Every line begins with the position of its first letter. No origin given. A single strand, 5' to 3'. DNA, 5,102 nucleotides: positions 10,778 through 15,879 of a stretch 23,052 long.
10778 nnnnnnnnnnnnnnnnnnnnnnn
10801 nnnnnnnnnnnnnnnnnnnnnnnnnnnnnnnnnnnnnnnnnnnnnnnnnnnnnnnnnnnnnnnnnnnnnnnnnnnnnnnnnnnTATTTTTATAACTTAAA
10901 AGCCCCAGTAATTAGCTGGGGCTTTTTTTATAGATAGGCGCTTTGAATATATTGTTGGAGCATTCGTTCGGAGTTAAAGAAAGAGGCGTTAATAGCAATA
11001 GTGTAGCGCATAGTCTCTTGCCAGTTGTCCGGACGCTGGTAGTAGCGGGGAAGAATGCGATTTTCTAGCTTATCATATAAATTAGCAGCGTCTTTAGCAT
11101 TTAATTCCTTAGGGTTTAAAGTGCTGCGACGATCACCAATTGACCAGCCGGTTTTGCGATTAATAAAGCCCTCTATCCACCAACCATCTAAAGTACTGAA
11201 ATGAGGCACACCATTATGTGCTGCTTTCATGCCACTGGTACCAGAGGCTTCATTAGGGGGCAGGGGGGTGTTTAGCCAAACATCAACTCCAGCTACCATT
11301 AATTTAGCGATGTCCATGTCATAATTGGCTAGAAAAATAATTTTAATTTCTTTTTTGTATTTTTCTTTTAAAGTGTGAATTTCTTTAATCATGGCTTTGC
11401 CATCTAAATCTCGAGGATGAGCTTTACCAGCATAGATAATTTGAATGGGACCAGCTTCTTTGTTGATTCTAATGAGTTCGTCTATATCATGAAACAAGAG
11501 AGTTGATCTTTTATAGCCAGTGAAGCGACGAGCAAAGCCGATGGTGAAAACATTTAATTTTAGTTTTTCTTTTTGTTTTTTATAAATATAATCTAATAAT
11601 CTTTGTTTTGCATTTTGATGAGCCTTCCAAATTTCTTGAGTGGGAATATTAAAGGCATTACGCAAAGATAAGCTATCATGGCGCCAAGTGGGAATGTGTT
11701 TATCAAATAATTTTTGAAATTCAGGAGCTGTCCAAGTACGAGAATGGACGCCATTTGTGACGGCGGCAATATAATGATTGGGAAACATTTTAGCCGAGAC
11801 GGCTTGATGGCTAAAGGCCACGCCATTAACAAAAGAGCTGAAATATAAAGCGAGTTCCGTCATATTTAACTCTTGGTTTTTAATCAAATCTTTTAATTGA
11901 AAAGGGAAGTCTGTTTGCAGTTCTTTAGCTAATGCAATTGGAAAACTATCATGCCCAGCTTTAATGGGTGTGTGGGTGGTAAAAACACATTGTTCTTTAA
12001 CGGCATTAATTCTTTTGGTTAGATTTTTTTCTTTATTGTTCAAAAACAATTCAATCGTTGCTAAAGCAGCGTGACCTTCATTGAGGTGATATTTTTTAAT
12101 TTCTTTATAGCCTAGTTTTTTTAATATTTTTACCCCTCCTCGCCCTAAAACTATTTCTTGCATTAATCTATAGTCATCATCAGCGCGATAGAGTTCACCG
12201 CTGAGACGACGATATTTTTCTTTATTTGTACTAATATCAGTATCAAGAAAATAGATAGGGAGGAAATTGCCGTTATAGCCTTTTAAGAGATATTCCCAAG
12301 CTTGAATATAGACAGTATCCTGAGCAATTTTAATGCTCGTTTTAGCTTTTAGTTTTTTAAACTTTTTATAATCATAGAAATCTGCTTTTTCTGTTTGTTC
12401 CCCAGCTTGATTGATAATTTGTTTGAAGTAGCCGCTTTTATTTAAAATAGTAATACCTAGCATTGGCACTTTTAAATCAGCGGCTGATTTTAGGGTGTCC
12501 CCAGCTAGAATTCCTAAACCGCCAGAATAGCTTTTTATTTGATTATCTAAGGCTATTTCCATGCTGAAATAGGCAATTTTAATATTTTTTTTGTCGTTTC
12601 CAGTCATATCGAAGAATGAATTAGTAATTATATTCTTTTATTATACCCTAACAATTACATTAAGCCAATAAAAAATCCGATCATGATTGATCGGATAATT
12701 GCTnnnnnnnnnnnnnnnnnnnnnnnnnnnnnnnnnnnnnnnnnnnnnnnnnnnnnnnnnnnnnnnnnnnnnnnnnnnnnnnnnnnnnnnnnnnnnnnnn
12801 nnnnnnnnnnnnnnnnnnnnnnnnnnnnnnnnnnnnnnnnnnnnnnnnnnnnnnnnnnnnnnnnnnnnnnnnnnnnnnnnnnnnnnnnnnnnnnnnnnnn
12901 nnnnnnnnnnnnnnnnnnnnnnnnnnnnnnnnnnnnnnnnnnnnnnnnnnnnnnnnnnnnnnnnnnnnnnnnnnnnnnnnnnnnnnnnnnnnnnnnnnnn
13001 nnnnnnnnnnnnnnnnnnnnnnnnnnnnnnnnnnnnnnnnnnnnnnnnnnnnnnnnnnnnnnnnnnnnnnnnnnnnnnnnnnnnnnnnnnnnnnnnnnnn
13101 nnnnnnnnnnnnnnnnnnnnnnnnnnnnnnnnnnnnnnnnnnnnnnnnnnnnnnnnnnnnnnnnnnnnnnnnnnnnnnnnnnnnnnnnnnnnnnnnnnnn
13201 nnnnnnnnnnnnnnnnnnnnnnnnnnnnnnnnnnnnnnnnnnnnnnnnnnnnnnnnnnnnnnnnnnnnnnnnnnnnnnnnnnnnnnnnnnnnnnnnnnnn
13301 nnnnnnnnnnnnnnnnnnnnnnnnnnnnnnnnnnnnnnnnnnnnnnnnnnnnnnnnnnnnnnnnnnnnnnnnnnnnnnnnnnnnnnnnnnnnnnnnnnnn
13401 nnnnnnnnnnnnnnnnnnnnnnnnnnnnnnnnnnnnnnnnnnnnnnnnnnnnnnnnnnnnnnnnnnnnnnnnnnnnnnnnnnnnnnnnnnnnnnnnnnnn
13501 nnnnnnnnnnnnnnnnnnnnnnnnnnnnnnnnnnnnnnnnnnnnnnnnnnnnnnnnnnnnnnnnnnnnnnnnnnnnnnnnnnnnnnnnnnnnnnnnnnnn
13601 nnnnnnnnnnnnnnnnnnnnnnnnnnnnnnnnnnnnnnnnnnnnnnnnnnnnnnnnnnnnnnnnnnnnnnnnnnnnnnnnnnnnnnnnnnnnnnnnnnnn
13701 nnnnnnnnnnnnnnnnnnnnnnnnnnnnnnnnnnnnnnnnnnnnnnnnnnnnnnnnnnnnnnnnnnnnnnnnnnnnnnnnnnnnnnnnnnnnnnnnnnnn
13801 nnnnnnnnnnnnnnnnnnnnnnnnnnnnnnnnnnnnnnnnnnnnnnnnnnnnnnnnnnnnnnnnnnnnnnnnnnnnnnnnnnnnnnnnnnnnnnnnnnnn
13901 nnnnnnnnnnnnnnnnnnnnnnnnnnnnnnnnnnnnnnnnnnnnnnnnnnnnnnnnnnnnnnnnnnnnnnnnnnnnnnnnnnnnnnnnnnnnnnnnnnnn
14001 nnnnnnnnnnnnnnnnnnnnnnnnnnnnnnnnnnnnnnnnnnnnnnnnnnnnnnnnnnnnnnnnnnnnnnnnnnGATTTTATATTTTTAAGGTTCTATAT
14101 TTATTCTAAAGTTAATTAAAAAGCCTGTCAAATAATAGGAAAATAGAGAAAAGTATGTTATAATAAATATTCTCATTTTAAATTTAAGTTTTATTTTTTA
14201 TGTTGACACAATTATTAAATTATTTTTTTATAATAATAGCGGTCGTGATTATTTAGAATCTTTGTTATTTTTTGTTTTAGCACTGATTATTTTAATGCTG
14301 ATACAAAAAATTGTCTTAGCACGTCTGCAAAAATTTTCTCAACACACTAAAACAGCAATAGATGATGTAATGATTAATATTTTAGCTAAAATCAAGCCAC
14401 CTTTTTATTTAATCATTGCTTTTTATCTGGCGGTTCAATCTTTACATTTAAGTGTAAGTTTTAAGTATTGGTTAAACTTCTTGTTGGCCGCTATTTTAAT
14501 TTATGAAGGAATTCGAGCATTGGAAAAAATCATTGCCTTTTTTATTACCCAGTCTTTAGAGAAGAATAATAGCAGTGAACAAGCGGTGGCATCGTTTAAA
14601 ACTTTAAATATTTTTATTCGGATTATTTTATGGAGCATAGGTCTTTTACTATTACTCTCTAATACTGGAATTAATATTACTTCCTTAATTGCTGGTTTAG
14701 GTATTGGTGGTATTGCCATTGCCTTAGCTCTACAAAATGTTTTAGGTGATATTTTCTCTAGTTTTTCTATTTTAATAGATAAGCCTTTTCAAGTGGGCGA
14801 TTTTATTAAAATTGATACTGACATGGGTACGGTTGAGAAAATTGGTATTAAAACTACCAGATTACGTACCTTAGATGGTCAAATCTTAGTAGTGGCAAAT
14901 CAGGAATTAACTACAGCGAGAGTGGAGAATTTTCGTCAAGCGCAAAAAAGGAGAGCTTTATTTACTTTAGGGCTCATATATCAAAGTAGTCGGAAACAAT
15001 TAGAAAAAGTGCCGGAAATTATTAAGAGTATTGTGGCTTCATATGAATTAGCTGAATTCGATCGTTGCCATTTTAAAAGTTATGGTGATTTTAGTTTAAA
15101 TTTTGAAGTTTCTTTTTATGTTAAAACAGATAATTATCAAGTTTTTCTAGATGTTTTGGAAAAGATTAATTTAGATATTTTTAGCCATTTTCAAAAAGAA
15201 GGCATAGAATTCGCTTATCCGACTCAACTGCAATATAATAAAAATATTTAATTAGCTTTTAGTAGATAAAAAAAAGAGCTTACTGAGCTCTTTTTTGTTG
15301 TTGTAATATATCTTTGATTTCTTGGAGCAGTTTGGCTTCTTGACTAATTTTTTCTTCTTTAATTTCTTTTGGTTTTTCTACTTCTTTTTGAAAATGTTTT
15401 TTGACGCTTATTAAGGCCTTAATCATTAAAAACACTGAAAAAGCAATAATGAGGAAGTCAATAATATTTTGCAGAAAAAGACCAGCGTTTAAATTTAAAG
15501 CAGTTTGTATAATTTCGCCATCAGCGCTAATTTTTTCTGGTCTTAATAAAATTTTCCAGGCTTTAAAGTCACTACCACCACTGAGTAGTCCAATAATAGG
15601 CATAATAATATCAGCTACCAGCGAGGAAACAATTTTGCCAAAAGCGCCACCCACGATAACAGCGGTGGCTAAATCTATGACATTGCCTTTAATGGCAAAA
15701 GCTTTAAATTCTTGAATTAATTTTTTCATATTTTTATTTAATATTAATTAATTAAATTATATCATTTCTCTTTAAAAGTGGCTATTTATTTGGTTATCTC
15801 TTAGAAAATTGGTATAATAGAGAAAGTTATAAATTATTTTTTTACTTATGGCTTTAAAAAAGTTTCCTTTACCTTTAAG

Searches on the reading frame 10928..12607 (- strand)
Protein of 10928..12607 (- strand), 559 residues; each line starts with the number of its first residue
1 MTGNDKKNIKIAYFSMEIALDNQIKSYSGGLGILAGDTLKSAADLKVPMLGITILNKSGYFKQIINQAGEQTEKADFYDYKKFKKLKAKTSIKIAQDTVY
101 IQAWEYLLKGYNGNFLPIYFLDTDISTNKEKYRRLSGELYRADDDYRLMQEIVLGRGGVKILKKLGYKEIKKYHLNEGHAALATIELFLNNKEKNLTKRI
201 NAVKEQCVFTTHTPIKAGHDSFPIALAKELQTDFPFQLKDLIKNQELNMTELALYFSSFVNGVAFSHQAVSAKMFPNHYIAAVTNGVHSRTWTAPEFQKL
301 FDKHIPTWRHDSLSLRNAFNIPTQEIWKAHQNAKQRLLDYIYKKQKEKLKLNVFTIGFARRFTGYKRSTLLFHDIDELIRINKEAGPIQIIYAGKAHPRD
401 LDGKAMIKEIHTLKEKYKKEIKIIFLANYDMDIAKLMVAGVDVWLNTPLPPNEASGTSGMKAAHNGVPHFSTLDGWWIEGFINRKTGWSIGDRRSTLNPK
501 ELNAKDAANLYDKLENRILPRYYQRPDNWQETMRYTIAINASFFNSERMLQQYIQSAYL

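Call 18: search_protein_families(library=pfam, proteins=[window:10928-12607:-], max_evalue=0.001)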
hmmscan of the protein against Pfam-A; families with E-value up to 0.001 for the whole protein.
window:10928-12607:- (559 aa): 1 family
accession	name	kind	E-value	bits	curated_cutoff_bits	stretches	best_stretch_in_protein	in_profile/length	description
PF00343.26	Phosphorylase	-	5.8e-37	127.8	27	2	241-479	315-583/713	Carbohydrate phosphorylase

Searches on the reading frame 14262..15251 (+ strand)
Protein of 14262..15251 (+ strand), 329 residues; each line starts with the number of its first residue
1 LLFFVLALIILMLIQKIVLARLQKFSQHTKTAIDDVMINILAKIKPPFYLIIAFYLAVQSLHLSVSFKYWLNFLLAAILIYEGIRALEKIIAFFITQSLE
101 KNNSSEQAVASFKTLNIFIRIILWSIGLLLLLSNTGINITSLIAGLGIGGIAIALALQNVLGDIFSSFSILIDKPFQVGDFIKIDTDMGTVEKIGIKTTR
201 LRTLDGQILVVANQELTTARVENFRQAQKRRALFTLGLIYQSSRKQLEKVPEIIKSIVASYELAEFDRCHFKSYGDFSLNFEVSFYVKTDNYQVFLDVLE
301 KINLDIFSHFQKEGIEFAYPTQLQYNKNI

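Call 18: search_protein_families(library=pfam, proteins=[window:14262-15251:+], max_evalue=0.001)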
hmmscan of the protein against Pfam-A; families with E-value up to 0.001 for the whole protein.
window:14262-15251:+ (329 aa): 3 families
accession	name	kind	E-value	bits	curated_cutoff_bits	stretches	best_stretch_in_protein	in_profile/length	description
PF00924.24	MS_channel_2nd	-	4.1e-21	75.3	20.2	1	159-225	1-67/68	Mechanosensitive ion channel, beta-domain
PF21082.3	MS_channel_3rd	-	6.3e-11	43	21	1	234-317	3-88/88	Mechanosensitive ion channel MscS, C-terminal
PF21088.3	MS_channel_1st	-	7.4e-09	35.9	23.1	1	119-158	3-42/42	Mechanosensitive ion channel, transmembrane helices 2/3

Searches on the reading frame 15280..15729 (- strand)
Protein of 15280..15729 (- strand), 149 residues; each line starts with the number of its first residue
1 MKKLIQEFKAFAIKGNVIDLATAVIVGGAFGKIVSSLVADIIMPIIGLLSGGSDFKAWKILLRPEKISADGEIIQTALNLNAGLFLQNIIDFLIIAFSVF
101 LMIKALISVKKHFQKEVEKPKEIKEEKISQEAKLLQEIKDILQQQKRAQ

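Call 18: search_protein_families(library=pfam, proteins=[window:15280-15729:-], max_evalue=0.001)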
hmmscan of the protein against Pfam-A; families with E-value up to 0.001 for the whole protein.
window:15280-15729:- (149 aa): 1 family
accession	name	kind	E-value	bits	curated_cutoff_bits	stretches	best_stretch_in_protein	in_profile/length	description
PF01741.23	MscL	-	1.1e-38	132.8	27.4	1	4-143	1-123/123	Large-conductance mechanosensitive channel, MscL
